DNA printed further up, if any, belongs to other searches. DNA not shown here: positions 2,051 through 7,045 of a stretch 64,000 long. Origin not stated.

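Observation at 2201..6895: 1564-aa fusion of HD, HEAT-like scaffold, NadD-like adenylyltransferase and PRTase-like modules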

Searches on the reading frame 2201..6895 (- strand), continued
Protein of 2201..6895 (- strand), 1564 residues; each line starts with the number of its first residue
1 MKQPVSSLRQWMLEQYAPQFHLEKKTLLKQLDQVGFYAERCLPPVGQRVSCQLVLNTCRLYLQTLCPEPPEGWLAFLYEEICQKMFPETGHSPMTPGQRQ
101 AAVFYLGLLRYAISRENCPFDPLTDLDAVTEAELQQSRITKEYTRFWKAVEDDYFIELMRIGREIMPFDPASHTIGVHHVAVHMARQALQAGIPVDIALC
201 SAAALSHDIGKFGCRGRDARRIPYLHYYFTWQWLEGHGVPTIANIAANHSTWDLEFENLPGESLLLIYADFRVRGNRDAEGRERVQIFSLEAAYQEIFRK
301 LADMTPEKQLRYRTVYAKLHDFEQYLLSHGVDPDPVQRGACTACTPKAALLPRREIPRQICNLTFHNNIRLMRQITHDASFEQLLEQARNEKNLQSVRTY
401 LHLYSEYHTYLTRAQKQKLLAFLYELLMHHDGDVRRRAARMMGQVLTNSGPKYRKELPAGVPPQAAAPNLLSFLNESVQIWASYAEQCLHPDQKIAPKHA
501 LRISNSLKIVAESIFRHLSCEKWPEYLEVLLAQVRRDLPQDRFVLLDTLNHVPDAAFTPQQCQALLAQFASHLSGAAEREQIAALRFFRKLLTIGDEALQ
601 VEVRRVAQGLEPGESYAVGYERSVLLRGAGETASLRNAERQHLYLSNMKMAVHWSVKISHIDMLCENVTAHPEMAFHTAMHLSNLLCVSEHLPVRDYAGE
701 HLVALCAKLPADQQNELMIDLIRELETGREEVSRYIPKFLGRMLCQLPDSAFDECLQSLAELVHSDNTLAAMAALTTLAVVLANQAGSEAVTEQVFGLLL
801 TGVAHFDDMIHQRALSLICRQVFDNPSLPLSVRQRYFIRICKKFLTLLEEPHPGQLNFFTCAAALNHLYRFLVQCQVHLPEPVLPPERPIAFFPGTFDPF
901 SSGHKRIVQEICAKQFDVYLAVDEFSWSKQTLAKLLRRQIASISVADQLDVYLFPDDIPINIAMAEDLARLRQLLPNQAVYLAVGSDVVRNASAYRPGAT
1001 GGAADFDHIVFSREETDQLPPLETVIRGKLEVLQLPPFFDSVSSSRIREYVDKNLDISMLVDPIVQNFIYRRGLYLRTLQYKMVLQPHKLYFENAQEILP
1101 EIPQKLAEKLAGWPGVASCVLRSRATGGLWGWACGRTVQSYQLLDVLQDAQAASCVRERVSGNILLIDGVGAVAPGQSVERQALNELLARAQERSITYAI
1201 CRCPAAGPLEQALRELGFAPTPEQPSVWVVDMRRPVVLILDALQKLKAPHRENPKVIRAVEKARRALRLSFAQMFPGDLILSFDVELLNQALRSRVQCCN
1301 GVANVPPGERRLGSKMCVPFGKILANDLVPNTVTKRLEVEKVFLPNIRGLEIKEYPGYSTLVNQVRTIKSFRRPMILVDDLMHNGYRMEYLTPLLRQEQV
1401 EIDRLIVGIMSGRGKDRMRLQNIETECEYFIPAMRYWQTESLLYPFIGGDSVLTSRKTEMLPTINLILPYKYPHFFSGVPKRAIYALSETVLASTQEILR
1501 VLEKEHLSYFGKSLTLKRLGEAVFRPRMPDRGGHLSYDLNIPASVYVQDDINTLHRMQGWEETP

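Call 48: search_protein_families(library=pfam, proteins=[L003:11779-12834:+, L009:11575-12726:+, L001:11743-12987:+], max_evalue=0.01)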
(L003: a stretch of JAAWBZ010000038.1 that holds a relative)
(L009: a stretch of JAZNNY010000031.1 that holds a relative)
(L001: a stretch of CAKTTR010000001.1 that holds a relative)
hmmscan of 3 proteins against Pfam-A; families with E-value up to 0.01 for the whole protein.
L003:11779-12834:+ (352 aa): 1 family
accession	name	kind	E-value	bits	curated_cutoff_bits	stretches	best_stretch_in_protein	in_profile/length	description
PF03358.20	FMN_red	-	6.8e-15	55.4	24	1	163-316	2-146/152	NADPH-dependent FMN reductase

L009:11575-12726:+ (384 aa): 1 family
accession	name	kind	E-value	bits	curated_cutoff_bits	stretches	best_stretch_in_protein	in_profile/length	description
PF03358.20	FMN_red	-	1.1e-16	61.3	24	1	197-350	2-147/152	NADPH-dependent FMN reductase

L001:11743-12987:+ (415 aa): 1 family
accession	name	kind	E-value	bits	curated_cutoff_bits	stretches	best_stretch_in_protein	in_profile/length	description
PF03358.20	FMN_red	-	2.4e-17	63.3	24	1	223-381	2-151/152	NADPH-dependent FMN reductase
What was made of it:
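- Closest known: Iron-sulfur flavoproteins / NADPH-dependent FMN reductases. Same: FMN_red domain, E 1e-15 to 1e-17 (call 48).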

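Call 51: find_encoding_contigs(protein=P0193, flank=10000, max_places=2)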
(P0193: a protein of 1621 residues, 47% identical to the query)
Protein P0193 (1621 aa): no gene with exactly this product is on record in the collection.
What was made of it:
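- Tried and rejected: One lookup found no record for that exact sequence (P0193, call 51).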

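Call 52: find_encoding_contigs(protein=P0218, flank=10000, max_places=2)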
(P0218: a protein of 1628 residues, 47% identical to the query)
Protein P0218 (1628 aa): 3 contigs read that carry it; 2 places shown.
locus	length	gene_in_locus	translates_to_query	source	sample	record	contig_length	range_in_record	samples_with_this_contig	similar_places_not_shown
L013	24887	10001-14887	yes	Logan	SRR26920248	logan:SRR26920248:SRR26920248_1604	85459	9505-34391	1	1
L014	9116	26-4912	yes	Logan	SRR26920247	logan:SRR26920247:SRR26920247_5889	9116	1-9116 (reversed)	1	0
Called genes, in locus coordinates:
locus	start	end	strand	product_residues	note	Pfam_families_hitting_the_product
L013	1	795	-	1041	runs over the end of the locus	PF01326:PPDK_N, PF01909:NTP_transf_2 (weak), PF18765:Polbeta (weak)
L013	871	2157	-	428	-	PF02812:ELFV_dehydrog_N, PF00208:ELFV_dehydrog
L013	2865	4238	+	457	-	PF03606:DcuC (weak), PF03553:Na_H_antiporter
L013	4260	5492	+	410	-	PF03435:Sacchrp_dh_NADP, PF16653:Sacchrp_dh_C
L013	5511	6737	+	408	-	PF03435:Sacchrp_dh_NADP, PF16653:Sacchrp_dh_C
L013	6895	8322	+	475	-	PF00989:PAS (faint), PF13426:PAS_9 (weak), PF00158:Sigma54_activat, PF01078:Mg_chelatase (faint), PF14532:Sigma54_activ_2, PF07728:AAA_5 (faint), PF25601:AAA_lid_14, PF18024:HTH_50 (weak)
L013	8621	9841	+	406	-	PF02423:OCD_Mu_crystall, PF03435:Sacchrp_dh_NADP, PF16653:Sacchrp_dh_C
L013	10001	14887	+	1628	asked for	PF01467:CTP_transf_like (weak)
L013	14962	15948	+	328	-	-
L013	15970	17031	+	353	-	PF03358:FMN_red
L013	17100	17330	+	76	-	-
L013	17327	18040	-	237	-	PF00072:Response_reg, PF00486:Trans_reg_C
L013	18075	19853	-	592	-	PF08447:PAS_3 (weak), PF13426:PAS_9 (faint), PF00512:HisKA, PF02518:HATPase_c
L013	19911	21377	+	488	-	PF00474:SSF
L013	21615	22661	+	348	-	PF03480:DctP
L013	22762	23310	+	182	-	PF04290:DctQ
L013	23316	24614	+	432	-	PF06808:DctM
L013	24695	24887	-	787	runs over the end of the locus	PF01476:LysM, PF04389:Peptidase_M28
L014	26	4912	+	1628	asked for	PF01467:CTP_transf_like (weak)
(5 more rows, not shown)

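Call 58: search_protein_families(library=pfam, alignment_id=A6, max_evalue=0.01)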
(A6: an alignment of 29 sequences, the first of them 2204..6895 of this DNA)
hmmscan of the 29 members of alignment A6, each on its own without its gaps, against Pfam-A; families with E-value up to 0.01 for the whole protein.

A. member 1, window:2204-6895:- (1564 aa): 3 families
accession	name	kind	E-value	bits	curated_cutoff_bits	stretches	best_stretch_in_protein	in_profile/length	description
PF01966.28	HD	-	0.00017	22.2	22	1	172-251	3-87/116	HD domain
PF01467.32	CTP_transf_like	-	0.00039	21.1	21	1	892-1049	1-132/133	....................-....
PF13646.12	HEAT_2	-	0.0035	18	27.7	0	411-445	24-58/88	HEAT repeats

B. families by the number of members that match (of 29 scanned): 12 families
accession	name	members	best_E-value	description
PF01467.32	CTP_transf_like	29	2.3e-09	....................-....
PF01966.28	HD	16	1.1e-05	HD domain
PF02985.28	HEAT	4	8e-07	HEAT repeat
PF08557.15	Lipid_DES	2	0.003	Sphingolipid Delta4-desaturase (DES)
PF00156.33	Pribosyltran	1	0.0018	Phosphoribosyl transferase domain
PF13646.12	HEAT_2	1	0.0035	HEAT repeats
PF13513.12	HEAT_EZ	1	0.004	HEAT-like repeat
PF25801.1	HEAT_GCN1_C_2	1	0.0059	Stalled ribosome sensor GCN1-like, HEAT repeats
PF00975.26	Thioesterase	1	0.006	Thioesterase domain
PF24187.1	DUF7415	1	0.0061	Domain of unknown function (DUF7415)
PF05004.19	IFRD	1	0.0069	Interferon-related developmental regulator (IFRD)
PF01602.26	Adaptin_N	1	0.0081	Adaptin N terminal region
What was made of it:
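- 2204..3148 (-): Type-I PRTase-like domain plus C-terminal helices, aa ~1250-1564. Motifs: CVPFGK, PNTVTK, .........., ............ Pfam Pribosyltran hits only 1 of 29 members (call 58).
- On Type-I phosphoribosyltransferase (PF00156): Pfam Pribosyltran hits 1 of 29 members at E 0.0018 (call 58).
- On GNAT acetyltransferase (PF00583): No Pfam acetyltransferase hit in any of 29 members (call 58).
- Closest known: Type-I phosphoribosyltransferases. Different: Pfam Pribosyltran is detected in only 1 of 29 members (call 58).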

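Call 60: search_protein_families(library=ncbifam, proteins=[L003:11779-12834:+, L013:14962-15945:+, L013:15970-17028:+, L013:17100-17327:+], max_evalue=0.1)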
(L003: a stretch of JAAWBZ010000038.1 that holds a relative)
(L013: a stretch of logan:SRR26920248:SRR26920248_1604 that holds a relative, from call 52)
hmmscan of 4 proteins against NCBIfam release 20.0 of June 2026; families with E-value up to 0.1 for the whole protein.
L003:11779-12834:+ (352 aa): 0 families

L013:14962-15945:+ (328 aa): 1 family
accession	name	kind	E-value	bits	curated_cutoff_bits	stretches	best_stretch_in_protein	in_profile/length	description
NF004863.0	PRK06223.1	subfamily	0.075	12.2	283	0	25-174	2-142/313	malate dehydrogenase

L013:15970-17028:+ (353 aa): 1 family
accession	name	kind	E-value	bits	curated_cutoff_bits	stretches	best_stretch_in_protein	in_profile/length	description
NF002173.0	PRK01021.1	equivalog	0.061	11.9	1033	1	226-302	470-546/610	lipid-A-disaccharide synthase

L013:17100-17327:+ (76 aa): 0 families
